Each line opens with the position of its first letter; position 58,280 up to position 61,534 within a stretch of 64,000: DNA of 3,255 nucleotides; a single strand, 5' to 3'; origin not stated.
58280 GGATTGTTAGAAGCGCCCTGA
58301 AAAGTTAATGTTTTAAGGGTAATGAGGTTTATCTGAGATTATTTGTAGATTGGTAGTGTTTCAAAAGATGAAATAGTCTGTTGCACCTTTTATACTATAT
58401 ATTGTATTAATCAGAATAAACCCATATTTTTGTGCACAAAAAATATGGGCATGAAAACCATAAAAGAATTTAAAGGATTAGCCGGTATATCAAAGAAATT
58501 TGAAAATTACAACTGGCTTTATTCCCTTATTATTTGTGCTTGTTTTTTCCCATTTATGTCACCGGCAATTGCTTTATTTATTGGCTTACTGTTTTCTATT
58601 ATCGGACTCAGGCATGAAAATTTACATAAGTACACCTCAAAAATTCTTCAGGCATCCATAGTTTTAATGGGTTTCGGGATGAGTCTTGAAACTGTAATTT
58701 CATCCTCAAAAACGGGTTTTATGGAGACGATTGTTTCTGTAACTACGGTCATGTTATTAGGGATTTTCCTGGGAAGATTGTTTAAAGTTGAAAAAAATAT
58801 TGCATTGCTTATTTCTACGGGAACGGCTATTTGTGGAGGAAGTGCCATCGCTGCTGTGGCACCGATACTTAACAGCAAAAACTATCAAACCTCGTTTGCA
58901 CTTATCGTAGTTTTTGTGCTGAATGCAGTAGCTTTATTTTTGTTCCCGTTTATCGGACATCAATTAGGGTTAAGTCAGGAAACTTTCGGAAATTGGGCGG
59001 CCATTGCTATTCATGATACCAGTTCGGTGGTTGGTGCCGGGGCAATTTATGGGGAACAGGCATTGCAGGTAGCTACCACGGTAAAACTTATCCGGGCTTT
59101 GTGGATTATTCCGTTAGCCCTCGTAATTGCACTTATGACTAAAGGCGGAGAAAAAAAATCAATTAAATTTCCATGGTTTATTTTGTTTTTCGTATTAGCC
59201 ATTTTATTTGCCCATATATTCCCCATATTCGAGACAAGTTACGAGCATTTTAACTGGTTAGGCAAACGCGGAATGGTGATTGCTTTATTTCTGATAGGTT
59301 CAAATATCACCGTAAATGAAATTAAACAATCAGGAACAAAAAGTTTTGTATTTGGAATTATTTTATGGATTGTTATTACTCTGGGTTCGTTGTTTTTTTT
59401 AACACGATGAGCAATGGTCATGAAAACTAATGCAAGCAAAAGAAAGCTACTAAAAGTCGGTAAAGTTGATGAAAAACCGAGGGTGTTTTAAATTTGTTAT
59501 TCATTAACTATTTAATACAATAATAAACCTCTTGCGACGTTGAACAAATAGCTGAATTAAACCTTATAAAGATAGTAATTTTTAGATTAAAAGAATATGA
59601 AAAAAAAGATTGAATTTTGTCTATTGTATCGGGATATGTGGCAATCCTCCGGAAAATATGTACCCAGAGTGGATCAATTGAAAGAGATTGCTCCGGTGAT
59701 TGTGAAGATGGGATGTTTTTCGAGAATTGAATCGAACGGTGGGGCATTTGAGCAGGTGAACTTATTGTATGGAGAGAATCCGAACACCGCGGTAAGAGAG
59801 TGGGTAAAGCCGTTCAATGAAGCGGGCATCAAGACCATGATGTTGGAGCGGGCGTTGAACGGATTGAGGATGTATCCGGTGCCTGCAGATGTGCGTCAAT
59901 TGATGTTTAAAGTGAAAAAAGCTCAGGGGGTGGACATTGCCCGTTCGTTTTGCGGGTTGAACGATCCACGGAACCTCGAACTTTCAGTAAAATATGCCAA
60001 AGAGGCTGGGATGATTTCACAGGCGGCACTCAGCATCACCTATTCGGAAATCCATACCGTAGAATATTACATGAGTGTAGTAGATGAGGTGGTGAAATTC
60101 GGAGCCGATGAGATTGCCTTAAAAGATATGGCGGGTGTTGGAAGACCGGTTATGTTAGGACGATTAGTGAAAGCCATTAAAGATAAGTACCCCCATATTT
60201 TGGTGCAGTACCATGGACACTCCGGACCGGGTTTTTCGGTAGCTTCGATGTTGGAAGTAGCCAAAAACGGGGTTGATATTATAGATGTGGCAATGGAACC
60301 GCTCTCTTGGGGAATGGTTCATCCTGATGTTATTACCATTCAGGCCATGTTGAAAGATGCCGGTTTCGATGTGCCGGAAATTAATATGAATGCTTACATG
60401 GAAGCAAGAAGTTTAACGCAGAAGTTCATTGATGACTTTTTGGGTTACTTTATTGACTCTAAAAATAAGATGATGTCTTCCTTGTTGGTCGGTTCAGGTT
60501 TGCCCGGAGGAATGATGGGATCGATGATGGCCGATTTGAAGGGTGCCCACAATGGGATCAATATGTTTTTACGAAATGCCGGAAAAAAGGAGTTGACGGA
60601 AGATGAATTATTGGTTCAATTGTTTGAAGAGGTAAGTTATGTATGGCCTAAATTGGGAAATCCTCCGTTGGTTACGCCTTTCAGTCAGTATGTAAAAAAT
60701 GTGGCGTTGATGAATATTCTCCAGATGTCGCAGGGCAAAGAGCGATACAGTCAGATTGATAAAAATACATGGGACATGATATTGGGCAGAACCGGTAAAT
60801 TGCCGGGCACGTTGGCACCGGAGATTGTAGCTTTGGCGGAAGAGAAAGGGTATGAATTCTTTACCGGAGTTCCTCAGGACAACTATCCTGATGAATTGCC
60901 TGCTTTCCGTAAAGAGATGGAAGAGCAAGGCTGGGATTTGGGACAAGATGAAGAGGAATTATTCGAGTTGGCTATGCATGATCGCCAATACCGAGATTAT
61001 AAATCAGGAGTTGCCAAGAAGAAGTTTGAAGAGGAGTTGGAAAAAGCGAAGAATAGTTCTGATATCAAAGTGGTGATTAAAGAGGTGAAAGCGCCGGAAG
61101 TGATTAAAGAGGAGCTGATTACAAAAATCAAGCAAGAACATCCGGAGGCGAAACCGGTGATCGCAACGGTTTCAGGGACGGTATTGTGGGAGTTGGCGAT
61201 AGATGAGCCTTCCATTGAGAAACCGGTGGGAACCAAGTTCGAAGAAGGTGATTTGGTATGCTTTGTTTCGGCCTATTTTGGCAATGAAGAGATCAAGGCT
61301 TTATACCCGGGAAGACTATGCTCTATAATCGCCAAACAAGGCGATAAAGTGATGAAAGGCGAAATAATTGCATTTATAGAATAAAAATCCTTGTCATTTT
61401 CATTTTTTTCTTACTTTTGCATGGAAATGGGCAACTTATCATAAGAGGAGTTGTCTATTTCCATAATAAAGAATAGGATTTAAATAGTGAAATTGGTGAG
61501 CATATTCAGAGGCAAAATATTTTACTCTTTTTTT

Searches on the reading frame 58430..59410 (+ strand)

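Call 14: search_protein_families(library=pfam, proteins=[window:58430-59410:+], max_evalue=0.001)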
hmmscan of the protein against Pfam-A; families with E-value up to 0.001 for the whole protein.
window:58430-59410:+ (326 aa): 1 family
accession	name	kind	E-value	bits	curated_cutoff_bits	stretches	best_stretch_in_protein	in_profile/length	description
PF03601.19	Cons_hypoth698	-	1.8e-53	181.9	24.5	1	44-308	28-303/304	Conserved hypothetical protein 698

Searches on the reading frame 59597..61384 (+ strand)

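Call 14: search_protein_families(library=pfam, proteins=[window:59597-61384:+], max_evalue=0.001)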
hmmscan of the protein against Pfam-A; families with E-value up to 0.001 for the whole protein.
window:59597-61384:+ (595 aa): 3 families
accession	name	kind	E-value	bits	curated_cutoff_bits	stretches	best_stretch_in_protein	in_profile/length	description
PF02436.23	PYC_OADA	-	2.1e-16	60.7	27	1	342-480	30-166/201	Conserved carboxylase domain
PF00682.25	HMGL-like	-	8e-11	42.3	29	1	130-233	118-220/260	HMGL-like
PF00364.28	Biotin_lipoyl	-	0.00035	20.8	22.1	1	542-594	21-73/73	Biotin-requiring enzyme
